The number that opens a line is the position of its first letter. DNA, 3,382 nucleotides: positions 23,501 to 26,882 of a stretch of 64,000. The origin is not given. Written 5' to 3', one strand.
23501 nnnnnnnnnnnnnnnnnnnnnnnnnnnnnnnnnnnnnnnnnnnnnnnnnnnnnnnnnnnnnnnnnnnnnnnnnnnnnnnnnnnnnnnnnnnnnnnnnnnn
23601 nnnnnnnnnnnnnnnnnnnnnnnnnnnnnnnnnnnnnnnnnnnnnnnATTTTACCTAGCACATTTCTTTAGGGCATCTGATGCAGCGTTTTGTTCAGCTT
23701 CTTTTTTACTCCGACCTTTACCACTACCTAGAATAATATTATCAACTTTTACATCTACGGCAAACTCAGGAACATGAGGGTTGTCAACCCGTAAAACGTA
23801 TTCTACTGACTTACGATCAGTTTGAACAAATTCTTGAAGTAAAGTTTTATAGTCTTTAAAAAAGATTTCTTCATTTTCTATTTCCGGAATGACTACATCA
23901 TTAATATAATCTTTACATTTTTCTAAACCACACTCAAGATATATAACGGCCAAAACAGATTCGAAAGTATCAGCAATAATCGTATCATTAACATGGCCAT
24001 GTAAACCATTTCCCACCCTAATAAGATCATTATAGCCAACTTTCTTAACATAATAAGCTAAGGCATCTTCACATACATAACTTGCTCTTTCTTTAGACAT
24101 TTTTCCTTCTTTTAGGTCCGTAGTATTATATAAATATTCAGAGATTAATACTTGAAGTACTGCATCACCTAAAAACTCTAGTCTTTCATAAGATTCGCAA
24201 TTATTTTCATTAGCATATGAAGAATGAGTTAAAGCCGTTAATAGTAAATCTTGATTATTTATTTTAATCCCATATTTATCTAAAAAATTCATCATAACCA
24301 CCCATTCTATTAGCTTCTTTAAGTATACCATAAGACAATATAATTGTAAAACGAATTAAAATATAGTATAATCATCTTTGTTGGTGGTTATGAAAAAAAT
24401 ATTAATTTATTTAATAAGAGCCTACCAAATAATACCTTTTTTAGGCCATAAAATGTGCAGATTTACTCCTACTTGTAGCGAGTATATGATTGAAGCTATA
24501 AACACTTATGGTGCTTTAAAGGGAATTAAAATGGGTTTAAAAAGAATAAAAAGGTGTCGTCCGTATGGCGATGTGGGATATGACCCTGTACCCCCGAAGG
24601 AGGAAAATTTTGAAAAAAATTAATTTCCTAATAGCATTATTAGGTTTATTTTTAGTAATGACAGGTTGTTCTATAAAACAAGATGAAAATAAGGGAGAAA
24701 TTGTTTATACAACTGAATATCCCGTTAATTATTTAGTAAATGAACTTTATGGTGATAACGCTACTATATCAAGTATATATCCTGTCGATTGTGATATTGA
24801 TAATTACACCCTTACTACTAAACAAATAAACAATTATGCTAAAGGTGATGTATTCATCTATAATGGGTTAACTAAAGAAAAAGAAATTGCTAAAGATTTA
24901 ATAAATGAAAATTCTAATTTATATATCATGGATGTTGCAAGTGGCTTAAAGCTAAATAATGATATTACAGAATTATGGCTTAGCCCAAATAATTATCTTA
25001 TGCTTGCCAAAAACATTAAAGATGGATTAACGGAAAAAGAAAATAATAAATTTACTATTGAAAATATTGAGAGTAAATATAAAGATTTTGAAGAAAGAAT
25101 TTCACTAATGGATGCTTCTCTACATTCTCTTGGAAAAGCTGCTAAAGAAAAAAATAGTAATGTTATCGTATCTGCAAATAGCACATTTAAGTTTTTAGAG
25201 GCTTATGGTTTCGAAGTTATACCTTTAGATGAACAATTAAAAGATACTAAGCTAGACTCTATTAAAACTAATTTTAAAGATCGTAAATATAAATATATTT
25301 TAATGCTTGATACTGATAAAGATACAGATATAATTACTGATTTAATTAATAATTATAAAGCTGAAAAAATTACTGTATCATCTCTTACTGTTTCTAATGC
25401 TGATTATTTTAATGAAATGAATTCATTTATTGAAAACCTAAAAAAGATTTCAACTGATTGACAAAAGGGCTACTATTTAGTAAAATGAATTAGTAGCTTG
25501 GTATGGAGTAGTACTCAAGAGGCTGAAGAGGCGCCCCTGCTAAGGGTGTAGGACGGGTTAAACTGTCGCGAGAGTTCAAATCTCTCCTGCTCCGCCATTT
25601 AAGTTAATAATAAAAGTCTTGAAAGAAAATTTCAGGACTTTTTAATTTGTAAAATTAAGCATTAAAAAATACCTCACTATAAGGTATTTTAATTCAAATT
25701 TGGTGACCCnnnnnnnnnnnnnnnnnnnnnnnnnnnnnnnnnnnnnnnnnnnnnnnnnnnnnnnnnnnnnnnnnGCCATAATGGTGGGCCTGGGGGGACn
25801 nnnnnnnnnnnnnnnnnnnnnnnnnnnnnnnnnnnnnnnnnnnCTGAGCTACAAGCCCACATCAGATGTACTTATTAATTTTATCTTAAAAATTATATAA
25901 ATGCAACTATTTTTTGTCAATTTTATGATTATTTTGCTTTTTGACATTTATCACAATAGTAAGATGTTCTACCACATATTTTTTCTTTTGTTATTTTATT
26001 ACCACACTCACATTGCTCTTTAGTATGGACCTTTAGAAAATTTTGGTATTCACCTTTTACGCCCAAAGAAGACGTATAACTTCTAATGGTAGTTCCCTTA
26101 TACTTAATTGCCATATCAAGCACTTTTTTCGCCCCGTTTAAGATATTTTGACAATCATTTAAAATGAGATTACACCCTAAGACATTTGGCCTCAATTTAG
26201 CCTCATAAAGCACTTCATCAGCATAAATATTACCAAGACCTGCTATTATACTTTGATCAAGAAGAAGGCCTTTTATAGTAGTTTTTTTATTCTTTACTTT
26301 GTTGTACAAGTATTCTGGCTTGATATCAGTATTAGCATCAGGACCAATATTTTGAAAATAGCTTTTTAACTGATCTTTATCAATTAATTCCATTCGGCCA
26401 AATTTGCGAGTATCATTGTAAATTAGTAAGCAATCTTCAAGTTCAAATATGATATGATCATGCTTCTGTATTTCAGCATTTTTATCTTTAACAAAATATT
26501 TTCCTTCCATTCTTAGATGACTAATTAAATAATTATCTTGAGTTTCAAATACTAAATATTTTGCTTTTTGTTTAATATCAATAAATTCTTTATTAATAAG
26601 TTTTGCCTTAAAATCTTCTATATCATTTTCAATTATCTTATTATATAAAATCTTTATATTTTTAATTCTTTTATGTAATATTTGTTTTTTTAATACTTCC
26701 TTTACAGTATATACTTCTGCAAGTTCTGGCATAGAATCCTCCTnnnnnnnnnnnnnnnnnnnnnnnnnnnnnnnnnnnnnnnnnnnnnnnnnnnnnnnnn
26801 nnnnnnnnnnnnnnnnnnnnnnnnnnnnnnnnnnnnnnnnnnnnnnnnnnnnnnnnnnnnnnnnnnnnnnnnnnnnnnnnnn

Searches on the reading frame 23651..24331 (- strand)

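Call 30: search_protein_families(library=pfam, proteins=[window:23651-24331:-], max_evalue=0.00001)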
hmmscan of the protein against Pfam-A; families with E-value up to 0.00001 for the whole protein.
window:23651-24331:- (226 aa): 3 families
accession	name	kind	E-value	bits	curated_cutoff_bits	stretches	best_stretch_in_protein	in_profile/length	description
PF14622.11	Ribonucleas_3_3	-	3.1e-32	111.9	35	1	26-149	1-126/128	Ribonuclease-III-like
PF00636.31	Ribonuclease_3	-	1e-20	74.8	27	1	49-135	1-102/102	Ribonuclease III domain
PF00035.32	dsrm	-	1.5e-16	61.1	23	1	161-223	1-65/66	Double-stranded RNA binding motif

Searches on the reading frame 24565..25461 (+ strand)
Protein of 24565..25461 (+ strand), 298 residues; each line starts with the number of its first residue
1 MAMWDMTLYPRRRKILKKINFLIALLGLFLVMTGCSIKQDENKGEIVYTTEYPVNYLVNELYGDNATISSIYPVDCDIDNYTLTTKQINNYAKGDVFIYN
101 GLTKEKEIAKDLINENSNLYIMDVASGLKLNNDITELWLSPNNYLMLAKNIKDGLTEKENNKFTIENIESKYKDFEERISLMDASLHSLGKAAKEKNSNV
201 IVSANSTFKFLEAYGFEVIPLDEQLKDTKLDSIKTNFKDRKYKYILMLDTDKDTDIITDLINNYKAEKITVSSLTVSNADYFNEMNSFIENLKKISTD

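Call 7: search_protein_families(library=pfam, proteins=[window:24565-25461:+], max_evalue=0.01)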
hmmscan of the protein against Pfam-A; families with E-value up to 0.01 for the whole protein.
window:24565-25461:+ (298 aa): 1 family
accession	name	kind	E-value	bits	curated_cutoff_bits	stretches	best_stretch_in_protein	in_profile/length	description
PF01297.22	ZnuA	-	1e-32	114.1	29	1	47-294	1-262/263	Zinc-uptake complex component A periplasmic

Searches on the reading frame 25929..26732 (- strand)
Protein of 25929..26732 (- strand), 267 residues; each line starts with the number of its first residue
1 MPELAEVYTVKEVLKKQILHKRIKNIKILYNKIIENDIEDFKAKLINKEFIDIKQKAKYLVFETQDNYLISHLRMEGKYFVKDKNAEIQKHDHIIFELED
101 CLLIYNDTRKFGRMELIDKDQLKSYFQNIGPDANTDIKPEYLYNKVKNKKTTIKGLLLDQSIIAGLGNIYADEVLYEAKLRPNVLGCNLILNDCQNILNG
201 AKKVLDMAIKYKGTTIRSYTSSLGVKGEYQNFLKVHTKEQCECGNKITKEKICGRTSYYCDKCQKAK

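Call 7: search_protein_families(library=pfam, proteins=[window:25929-26732:-], max_evalue=0.01)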
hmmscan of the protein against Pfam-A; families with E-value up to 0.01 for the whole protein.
window:25929-26732:- (267 aa): 4 families
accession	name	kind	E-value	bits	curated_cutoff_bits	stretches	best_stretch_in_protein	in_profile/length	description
PF01149.29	Fapy_DNA_glyco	-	2.6e-29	102.6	25.5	1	1-114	1-117/117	Formamidopyrimidine-DNA glycosylase N-terminal domain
PF06831.19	H2TH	-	8e-24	83.9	34.7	1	130-218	2-91/93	Formamidopyrimidine-DNA glycosylase H2TH domain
PF06827.20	zf-FPG_IleRS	-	0.00014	22.1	21.3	1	243-265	7-29/30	Zinc finger found in FPG and IleRS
PF07191.17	Zn_ribbon_6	-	0.0059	17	25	0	236-265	27-57/67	Double zinc ribbon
